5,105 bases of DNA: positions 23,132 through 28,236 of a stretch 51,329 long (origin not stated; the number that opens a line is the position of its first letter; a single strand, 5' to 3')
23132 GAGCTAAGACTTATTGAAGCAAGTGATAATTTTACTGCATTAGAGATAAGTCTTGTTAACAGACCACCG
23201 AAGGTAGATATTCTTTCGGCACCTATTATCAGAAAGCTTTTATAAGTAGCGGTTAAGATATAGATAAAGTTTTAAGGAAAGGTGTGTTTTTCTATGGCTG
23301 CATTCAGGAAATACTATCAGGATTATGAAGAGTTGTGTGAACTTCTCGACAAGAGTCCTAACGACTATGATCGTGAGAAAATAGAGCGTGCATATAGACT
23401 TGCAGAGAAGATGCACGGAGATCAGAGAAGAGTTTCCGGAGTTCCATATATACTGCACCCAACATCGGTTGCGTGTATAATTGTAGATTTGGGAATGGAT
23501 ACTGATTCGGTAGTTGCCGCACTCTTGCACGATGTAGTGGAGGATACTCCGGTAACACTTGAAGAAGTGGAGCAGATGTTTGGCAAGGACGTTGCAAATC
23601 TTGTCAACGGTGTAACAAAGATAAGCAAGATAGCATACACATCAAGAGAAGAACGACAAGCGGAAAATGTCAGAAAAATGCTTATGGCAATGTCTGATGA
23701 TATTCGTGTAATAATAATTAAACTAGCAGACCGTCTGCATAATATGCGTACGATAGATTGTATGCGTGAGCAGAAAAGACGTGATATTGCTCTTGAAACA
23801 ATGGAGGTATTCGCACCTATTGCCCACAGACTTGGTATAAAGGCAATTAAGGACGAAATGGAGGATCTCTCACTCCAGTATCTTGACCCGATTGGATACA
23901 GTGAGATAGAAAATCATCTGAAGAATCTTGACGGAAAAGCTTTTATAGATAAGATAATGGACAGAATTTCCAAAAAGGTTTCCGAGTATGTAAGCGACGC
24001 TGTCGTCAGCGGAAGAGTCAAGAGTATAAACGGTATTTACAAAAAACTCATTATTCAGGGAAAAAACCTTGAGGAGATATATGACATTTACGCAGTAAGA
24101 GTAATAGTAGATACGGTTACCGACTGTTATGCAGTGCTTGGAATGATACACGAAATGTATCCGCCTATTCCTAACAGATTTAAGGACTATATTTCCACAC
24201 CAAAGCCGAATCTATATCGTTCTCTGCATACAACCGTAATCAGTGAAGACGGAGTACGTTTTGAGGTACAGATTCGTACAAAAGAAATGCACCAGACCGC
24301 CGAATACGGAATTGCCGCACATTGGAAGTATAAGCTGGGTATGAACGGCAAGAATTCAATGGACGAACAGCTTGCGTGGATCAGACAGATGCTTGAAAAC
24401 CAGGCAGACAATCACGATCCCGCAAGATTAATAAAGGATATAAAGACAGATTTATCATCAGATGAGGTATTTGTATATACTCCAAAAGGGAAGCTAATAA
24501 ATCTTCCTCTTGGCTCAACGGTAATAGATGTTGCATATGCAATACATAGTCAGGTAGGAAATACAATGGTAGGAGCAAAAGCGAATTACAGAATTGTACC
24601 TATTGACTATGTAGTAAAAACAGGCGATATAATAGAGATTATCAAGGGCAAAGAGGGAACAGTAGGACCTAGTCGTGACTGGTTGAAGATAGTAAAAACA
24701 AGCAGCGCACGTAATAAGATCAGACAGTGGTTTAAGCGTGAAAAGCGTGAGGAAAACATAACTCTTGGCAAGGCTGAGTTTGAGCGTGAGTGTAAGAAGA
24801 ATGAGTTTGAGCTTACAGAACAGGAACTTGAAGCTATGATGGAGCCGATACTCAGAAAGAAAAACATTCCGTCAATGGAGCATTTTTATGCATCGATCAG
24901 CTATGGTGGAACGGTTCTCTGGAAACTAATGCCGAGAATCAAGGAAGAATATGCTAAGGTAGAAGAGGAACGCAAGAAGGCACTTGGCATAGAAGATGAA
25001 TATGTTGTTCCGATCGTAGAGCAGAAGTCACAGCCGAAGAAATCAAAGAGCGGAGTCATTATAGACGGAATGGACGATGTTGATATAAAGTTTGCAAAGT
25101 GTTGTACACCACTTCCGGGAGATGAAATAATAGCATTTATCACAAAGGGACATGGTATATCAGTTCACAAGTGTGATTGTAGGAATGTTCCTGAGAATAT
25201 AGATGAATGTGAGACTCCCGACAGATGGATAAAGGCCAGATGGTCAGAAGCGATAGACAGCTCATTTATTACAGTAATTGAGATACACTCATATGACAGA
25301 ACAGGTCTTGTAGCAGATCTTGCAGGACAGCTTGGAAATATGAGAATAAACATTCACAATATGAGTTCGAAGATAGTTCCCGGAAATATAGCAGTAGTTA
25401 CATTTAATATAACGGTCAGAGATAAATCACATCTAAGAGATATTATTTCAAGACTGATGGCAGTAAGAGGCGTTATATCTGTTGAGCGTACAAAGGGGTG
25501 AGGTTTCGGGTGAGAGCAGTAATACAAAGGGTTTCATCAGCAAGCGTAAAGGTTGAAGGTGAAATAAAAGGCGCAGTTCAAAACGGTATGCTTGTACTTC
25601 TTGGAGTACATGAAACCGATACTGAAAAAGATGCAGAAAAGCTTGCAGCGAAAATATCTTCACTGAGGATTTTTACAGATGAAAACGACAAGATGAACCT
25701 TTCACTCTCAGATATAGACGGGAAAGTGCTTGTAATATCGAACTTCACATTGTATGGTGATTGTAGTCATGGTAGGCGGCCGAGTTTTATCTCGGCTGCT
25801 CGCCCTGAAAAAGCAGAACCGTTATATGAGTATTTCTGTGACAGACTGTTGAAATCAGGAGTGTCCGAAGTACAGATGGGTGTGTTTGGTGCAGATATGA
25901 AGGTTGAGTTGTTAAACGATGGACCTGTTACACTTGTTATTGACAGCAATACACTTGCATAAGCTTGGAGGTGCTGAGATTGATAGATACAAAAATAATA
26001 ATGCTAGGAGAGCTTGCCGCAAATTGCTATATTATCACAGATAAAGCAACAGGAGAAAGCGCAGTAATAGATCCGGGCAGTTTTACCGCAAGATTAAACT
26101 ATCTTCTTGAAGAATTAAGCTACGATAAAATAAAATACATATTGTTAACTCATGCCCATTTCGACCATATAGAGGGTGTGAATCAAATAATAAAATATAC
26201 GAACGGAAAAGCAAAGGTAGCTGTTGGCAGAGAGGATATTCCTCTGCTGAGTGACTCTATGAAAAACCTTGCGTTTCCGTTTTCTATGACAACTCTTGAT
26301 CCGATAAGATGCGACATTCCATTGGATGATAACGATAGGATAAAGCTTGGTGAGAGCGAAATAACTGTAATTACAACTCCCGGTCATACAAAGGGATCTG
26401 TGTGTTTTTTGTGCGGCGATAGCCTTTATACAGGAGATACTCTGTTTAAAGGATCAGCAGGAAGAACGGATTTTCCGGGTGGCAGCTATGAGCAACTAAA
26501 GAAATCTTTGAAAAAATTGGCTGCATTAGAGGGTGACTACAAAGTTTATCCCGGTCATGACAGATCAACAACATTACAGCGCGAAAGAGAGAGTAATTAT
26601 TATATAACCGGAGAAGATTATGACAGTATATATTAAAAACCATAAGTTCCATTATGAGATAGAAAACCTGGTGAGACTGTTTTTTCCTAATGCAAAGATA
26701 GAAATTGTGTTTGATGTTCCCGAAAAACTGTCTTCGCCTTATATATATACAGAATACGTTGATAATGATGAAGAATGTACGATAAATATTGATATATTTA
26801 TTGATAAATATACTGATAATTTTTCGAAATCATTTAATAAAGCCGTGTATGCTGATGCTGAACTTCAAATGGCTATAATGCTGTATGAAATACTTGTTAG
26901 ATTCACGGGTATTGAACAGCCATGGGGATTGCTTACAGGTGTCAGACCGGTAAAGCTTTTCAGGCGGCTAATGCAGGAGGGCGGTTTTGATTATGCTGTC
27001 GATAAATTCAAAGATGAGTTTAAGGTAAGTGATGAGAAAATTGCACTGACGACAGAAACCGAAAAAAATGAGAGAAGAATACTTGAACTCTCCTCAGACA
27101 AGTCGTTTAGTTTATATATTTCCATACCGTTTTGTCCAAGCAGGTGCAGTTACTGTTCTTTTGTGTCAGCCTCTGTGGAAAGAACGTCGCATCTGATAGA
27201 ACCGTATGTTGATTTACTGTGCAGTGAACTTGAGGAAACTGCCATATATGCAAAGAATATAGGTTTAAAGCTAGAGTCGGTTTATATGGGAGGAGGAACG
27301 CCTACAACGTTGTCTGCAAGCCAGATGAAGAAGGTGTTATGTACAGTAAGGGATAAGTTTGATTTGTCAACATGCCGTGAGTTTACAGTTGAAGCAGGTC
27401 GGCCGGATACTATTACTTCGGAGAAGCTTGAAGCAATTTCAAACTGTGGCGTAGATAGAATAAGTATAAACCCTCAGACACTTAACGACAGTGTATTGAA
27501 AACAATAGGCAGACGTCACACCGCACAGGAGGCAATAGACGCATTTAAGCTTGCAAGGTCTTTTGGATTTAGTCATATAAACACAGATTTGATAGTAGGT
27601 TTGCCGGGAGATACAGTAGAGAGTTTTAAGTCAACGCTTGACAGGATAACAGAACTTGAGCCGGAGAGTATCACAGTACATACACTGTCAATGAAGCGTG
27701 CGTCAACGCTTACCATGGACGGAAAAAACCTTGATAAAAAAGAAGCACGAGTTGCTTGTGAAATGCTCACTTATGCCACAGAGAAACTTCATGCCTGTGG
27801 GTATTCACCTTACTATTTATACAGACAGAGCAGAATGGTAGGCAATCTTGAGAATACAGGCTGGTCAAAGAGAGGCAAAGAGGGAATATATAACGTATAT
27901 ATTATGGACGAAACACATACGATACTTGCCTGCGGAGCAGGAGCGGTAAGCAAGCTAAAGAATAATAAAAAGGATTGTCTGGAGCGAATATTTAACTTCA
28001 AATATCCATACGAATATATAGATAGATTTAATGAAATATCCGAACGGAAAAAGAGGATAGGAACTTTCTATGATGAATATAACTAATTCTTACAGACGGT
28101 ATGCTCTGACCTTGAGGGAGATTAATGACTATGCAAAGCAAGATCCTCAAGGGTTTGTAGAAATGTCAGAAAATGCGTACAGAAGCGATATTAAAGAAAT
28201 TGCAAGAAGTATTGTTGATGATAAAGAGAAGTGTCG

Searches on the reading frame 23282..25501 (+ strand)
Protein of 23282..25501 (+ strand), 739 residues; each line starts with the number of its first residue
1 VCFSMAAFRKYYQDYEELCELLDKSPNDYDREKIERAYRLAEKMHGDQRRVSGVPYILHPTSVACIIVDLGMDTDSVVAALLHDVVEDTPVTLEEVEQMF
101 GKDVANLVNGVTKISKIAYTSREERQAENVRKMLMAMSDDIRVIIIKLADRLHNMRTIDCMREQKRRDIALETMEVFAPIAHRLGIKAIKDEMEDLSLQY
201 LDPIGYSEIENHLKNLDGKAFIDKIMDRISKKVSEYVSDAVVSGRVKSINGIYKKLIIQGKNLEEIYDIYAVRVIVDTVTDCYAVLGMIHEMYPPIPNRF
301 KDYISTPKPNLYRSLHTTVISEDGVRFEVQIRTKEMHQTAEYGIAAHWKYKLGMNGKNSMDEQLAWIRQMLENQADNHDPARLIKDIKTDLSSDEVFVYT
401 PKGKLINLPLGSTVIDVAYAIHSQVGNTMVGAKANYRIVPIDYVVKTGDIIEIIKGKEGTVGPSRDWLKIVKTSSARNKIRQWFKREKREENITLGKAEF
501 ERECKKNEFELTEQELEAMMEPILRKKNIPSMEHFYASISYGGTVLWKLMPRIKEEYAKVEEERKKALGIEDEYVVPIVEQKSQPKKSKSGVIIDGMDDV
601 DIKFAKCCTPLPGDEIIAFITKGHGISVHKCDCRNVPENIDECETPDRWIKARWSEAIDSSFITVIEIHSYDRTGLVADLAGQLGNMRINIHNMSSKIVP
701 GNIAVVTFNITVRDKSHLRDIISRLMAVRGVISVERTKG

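Call 74: search_protein_families(library=pfam, proteins=[window:23282-25501:+], max_evalue=1e-8)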
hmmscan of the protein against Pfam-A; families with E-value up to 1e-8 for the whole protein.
window:23282-25501:+ (739 aa): 6 families
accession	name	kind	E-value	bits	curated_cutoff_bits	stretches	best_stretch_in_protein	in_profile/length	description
PF13328.12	HD_4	-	2.7e-52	177.1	27.2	1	37-186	1-155/156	HD domain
PF04607.23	RelA_SpoT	-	1.6e-42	144.8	27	1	244-353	1-111/113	Region found in RelA / SpoT proteins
PF02824.27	TGS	-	2.7e-19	69.4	22.2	1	396-455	1-60/60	TGS domain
PF13291.12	ACT_4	-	4.6e-15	56.5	27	1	660-736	3-80/80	ACT domain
PF01966.28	HD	-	2.5e-11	44.3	22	1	58-155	3-116/116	HD domain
PF19296.4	RelA_AH_RIS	-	7.8e-11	42.8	23.8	1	469-637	2-176/185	RelA/SpoT, AH and RIS domains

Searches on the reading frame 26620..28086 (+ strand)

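Call 74: search_protein_families(library=pfam, proteins=[window:26620-28086:+], max_evalue=1e-8)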
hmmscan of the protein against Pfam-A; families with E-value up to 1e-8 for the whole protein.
window:26620-28086:+ (488 aa): 1 family
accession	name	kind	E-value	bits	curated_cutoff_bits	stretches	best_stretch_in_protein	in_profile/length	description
PF04055.27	Radical_SAM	-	9.7e-28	97.9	29.5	1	166-342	1-165/166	Radical SAM superfamily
